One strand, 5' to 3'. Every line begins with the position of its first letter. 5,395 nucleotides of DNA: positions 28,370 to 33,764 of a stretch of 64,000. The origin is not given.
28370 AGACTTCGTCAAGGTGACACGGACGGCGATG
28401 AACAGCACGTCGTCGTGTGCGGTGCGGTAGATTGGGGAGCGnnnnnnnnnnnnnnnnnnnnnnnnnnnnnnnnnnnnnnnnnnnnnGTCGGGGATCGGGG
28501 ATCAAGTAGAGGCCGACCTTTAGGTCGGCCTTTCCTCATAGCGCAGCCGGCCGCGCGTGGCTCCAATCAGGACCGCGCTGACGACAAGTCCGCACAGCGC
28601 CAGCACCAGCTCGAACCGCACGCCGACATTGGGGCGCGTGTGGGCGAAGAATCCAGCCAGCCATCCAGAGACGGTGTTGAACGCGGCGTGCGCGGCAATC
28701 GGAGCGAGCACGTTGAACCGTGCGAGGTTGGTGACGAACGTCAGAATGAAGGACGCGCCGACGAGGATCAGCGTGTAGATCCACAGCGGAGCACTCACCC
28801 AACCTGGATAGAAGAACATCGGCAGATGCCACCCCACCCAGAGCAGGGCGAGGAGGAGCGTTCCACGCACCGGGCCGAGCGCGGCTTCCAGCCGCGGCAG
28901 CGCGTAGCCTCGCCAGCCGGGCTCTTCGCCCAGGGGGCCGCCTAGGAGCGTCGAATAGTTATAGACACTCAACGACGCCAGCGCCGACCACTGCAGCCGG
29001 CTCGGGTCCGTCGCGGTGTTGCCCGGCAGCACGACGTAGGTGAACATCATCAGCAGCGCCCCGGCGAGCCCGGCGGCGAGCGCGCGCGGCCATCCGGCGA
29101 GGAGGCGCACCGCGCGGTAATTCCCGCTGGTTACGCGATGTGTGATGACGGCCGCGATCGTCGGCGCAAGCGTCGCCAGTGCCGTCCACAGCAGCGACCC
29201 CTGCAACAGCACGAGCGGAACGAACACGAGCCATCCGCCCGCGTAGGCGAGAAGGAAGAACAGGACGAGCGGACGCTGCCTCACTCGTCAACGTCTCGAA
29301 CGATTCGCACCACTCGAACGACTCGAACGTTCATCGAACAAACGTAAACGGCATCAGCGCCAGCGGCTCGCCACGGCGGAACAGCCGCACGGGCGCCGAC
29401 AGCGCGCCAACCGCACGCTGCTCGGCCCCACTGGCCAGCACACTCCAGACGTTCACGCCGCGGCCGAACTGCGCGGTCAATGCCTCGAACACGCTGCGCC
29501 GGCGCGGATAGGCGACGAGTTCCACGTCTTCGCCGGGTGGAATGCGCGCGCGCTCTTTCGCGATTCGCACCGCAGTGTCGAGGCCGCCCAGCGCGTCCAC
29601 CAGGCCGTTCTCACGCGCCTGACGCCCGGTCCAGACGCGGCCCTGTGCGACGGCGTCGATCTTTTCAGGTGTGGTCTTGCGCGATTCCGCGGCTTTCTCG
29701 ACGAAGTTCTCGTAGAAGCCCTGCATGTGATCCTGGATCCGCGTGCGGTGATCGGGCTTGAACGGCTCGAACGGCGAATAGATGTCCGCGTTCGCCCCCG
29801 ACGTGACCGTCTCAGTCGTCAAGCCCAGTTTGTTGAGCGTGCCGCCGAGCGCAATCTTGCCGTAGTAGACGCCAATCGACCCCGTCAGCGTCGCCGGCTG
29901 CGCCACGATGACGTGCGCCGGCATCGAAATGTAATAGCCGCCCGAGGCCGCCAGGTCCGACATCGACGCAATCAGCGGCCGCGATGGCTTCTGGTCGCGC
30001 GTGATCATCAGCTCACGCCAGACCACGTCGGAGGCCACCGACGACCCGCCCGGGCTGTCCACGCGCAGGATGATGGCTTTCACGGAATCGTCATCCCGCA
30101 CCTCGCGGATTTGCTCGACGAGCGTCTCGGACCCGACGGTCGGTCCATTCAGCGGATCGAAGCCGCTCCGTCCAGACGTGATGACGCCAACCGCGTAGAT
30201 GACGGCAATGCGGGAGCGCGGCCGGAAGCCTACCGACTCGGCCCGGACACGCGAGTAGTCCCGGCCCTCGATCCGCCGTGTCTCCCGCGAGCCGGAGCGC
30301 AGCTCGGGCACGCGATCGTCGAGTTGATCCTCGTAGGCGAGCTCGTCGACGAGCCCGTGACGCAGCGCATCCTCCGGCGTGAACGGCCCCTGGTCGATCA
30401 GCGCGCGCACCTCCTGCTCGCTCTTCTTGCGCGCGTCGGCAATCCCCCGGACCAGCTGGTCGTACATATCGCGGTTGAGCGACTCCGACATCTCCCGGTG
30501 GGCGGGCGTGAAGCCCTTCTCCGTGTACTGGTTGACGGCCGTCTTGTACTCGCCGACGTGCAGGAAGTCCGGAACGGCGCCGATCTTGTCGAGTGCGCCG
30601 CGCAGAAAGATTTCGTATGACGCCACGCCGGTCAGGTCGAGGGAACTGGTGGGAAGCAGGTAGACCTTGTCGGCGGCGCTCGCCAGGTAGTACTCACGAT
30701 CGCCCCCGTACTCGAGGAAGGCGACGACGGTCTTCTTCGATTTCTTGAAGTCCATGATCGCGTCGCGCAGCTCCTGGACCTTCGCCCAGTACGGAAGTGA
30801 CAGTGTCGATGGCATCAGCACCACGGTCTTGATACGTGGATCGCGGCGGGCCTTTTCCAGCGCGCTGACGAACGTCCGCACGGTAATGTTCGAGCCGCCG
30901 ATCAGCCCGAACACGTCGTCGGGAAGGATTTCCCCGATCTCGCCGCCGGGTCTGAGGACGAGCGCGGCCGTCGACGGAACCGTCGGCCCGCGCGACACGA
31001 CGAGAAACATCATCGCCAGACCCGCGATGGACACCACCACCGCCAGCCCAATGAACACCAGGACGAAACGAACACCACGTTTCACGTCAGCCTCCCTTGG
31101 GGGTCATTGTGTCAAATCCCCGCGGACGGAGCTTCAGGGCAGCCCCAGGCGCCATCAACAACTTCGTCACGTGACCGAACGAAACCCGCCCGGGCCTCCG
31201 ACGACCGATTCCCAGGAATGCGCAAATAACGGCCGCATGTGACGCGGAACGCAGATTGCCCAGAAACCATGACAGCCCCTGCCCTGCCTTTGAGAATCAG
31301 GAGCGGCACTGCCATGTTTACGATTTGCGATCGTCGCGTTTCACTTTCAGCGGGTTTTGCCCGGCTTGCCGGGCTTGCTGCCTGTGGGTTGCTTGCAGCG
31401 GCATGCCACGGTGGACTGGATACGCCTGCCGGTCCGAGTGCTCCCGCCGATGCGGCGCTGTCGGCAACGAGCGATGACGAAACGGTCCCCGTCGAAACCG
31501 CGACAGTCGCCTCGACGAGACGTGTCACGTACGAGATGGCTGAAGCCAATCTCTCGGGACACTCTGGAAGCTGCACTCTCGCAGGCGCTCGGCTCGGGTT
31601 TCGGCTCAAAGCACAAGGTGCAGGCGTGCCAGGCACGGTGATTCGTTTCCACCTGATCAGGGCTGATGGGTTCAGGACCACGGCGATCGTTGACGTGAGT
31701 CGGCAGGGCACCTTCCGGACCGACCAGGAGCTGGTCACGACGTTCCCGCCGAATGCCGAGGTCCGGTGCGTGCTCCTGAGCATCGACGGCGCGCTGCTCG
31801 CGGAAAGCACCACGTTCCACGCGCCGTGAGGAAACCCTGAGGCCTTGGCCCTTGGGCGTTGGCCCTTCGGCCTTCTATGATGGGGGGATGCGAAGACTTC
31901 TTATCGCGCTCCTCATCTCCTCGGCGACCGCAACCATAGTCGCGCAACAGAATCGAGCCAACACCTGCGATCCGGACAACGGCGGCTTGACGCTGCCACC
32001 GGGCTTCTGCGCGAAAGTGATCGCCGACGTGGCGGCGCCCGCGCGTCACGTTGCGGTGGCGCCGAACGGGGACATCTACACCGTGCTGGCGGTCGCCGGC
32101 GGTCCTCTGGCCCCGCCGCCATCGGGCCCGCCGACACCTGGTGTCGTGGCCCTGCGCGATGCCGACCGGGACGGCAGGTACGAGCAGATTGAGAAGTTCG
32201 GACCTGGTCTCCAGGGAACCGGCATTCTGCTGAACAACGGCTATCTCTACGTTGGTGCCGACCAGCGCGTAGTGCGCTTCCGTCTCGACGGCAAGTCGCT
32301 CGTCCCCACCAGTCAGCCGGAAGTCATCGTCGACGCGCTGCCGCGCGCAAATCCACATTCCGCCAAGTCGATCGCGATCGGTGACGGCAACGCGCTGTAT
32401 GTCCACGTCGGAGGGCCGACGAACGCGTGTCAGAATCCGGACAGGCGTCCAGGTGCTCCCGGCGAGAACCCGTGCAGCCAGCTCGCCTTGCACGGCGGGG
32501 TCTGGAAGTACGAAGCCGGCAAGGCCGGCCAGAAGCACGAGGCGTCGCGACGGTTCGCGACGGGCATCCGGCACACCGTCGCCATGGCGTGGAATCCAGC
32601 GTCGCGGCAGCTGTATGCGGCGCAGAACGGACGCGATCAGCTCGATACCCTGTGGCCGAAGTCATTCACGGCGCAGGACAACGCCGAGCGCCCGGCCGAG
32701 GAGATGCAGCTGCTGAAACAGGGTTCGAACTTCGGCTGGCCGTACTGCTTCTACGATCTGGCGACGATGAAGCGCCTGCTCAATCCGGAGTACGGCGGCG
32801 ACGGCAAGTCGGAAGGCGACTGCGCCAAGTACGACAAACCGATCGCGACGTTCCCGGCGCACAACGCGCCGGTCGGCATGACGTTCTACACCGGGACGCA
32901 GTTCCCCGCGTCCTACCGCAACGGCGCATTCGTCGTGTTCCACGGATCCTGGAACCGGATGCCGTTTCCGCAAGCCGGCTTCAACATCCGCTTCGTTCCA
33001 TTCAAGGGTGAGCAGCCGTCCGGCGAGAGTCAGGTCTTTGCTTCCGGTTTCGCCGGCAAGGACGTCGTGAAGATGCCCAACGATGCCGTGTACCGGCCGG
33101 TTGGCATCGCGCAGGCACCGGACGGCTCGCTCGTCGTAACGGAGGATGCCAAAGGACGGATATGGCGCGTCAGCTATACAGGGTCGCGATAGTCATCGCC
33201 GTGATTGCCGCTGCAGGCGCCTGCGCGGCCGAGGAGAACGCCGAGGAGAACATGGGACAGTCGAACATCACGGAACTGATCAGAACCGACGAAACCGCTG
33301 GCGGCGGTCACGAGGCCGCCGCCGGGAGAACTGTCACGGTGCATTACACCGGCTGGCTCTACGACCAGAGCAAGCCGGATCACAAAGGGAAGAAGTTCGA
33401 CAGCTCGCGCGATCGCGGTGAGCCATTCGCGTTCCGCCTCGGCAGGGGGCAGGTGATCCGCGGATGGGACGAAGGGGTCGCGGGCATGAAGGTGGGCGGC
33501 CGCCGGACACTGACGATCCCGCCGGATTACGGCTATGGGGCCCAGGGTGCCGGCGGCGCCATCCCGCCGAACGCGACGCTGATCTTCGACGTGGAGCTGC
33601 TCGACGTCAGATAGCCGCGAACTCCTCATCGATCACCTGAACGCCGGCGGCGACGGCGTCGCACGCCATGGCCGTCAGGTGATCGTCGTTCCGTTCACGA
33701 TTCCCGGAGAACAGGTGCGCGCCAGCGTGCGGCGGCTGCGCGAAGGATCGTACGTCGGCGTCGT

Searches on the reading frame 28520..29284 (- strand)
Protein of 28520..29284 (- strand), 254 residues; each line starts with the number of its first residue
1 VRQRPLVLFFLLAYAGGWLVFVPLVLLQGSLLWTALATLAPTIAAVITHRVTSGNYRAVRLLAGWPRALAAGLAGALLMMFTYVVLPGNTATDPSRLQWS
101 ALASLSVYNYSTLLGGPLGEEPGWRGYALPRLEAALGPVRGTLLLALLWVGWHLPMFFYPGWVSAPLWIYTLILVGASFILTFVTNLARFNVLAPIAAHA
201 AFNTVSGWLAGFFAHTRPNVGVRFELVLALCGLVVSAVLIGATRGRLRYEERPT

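Call 53: search_protein_families(library=pfam, proteins=[window:28520-29284:-])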
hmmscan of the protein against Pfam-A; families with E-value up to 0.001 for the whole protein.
window:28520-29284:- (254 aa): 1 family
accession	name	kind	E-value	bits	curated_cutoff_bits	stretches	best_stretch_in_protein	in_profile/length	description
PF02517.21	Rce1-like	-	7e-12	45.9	22.4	1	112-205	11-93/93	Type II CAAX prenyl endopeptidase Rce1-like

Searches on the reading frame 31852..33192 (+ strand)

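Call 53: search_protein_families(library=pfam, proteins=[window:31852-33192:+])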
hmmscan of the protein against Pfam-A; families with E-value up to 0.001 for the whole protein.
window:31852-33192:+ (446 aa): 2 families
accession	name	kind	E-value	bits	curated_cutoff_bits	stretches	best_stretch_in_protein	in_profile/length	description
PF07995.17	GSDH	-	4.5e-14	52.9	25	1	136-360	80-274/332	Glucose / Sorbosone dehydrogenase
PF23500.1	DUF7133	-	5.2e-05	23.1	27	0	92-429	55-344/385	Domain of unknown function (DUF7133)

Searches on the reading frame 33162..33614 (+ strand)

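Call 66: search_protein_families(library=pfam, proteins=[window:33162-33614:+])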
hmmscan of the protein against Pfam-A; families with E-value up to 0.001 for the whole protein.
window:33162-33614:+ (150 aa): 1 family
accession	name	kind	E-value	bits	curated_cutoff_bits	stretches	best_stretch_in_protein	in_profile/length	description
PF00254.34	FKBP_C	-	1.3e-37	128.4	21.1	1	51-147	4-94/94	FKBP-type peptidyl-prolyl cis-trans isomerase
